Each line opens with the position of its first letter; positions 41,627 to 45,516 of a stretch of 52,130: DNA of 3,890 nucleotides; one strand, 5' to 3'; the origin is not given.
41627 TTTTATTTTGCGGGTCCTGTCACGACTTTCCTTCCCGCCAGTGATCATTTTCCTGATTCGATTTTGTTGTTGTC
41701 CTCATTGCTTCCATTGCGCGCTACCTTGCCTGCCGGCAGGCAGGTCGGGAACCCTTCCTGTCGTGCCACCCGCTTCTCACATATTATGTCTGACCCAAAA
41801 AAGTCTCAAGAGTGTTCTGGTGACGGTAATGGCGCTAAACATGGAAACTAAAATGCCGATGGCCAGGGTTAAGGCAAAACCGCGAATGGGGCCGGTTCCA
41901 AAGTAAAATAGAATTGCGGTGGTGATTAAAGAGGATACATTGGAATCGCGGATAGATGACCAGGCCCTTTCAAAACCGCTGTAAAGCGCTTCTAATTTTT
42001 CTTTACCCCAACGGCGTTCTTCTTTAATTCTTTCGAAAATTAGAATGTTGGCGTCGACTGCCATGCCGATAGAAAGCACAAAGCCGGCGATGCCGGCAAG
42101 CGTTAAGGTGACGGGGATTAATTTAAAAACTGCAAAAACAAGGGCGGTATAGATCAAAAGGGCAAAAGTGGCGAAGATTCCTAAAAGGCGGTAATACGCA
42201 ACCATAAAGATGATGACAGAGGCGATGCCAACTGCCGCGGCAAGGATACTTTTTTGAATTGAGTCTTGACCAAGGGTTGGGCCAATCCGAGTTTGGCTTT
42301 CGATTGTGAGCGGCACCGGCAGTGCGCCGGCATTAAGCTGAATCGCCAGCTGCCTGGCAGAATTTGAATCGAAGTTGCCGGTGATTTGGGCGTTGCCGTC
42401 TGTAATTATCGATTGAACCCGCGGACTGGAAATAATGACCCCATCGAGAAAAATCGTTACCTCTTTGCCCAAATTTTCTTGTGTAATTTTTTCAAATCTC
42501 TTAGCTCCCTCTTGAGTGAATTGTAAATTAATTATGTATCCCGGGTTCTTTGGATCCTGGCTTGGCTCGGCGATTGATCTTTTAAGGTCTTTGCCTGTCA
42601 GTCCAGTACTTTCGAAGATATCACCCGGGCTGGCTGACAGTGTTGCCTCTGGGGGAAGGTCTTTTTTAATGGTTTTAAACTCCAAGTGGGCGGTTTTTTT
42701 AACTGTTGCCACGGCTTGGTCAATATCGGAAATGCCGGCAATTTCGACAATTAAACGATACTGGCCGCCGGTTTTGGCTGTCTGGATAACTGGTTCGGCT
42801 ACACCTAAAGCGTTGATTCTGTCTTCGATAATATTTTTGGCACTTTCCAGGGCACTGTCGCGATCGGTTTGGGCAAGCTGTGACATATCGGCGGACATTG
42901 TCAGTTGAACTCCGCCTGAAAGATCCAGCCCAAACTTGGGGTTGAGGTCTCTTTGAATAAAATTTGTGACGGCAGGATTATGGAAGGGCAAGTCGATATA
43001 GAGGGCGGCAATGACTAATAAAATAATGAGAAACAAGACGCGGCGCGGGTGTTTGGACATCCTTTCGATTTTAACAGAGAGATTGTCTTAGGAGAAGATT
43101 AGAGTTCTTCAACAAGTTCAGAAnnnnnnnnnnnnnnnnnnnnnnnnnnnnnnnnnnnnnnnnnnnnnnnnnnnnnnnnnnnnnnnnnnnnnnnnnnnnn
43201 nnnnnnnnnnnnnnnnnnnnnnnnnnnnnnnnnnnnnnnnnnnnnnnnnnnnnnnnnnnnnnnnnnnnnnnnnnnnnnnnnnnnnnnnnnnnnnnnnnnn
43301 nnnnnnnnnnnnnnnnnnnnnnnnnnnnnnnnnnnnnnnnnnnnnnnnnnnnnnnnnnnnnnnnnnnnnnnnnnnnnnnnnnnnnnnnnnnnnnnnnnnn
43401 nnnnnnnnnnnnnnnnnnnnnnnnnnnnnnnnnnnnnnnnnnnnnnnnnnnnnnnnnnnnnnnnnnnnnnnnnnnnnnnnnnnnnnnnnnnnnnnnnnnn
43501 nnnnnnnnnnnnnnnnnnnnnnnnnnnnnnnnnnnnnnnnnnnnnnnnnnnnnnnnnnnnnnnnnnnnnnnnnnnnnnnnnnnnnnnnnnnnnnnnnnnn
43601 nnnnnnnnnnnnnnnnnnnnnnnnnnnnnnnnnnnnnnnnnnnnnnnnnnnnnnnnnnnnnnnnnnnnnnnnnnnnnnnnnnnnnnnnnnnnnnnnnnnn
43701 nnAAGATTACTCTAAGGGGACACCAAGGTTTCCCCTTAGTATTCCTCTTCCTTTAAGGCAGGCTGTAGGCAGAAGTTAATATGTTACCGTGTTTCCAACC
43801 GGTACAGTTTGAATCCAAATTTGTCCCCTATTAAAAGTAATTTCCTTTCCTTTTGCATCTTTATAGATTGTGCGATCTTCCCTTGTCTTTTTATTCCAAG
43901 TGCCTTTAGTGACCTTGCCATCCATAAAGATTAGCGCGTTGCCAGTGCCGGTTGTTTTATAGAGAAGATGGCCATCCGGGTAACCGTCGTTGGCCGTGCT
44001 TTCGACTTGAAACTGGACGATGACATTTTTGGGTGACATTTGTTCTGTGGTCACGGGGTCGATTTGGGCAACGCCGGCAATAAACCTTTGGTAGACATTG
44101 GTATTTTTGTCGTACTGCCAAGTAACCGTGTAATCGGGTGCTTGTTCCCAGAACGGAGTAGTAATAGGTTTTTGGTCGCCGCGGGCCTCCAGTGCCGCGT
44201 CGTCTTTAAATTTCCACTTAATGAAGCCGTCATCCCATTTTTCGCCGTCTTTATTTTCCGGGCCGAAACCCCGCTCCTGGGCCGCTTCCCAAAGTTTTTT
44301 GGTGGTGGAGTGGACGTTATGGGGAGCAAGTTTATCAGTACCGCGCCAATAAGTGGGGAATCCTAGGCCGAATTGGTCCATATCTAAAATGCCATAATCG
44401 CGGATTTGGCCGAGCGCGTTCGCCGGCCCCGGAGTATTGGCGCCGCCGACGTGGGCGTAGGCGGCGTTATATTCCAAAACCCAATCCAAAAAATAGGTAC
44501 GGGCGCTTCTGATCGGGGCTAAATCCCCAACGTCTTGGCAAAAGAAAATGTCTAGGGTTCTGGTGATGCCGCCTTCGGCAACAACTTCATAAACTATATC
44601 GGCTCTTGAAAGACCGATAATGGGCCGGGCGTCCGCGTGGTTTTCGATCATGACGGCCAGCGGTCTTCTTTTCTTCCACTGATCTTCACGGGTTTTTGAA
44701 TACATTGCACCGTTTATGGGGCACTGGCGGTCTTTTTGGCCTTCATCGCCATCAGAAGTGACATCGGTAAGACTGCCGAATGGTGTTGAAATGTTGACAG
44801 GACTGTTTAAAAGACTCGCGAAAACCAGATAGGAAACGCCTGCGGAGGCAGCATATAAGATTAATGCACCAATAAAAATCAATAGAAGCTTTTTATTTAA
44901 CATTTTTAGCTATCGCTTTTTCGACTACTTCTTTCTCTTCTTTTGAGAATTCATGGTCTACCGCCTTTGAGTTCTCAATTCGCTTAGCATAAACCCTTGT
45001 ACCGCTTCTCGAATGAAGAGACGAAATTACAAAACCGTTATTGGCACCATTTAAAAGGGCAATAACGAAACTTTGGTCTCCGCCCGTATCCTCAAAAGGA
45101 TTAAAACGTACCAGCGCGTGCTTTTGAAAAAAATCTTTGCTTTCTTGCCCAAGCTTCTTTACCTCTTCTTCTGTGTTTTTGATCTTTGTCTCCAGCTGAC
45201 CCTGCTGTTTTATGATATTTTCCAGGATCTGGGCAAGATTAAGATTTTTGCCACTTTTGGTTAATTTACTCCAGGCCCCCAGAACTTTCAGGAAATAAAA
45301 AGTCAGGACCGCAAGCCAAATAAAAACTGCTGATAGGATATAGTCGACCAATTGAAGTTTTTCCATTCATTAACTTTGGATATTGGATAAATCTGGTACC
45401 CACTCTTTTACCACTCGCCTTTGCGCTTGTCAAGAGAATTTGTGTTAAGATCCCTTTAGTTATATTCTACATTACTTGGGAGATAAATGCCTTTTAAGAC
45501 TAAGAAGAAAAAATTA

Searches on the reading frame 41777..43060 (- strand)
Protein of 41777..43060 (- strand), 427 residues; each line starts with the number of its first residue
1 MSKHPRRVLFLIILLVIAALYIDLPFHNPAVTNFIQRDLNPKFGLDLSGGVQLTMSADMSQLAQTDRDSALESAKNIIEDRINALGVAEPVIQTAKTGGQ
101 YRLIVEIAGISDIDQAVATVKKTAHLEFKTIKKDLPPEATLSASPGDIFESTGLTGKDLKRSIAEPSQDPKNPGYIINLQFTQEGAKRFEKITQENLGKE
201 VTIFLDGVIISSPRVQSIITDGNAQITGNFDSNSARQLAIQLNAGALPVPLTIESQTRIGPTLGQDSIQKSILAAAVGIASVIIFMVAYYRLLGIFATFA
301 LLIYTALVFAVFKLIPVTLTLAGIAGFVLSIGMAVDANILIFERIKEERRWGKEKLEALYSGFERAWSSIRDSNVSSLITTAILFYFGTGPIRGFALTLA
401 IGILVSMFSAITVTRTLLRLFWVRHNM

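Call 77: search_protein_families(library=pfam, proteins=[window:41777-43060:-], max_evalue=0.00001)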
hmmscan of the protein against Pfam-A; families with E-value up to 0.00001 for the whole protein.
window:41777-43060:- (427 aa): 4 families
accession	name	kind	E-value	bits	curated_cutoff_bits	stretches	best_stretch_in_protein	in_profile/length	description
PF22599.2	SecDF_P1_head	-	5.9e-28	97.5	27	1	152-249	19-114/114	SecDF, P1 head subdomain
PF21760.3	SecD_1st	-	4.3e-18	64.9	27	1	72-131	2-58/60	Protein translocase subunit SecDF, P1 domain, N-terminal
PF02355.23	SecD_SecF_C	-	2.1e-14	53.8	20.5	1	253-420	15-185/189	Protein export membrane protein SecD/SecF, C-terminal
PF03176.21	MMPL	-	8.2e-11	41.9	20.5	1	274-418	148-299/333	MMPL family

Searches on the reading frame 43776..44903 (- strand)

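Call 78: search_protein_families(library=pfam, proteins=[window:43776-44903:-], max_evalue=0.00001)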
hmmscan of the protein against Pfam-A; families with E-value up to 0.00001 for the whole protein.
window:43776-44903:- (375 aa): 2 families
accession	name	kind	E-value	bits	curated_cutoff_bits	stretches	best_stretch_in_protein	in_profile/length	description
PF11258.13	DUF3048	-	4e-36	124.8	25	1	74-213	9-147/148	Protein of unknown function (DUF3048) N-terminal domain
PF17479.7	DUF3048_C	-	1.5e-26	93.4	25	1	258-364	10-114/114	Protein of unknown function (DUF3048) C-terminal domain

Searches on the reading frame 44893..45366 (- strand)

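Call 78: search_protein_families(library=pfam, proteins=[window:44893-45366:-], max_evalue=0.00001)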
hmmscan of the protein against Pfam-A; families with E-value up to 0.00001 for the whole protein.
window:44893-45366:- (157 aa): 1 family
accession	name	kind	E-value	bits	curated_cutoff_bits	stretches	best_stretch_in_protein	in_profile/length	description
PF14584.11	DUF4446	-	2.7e-34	118.8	27.4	1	13-152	12-150/150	Protein of unknown function (DUF4446)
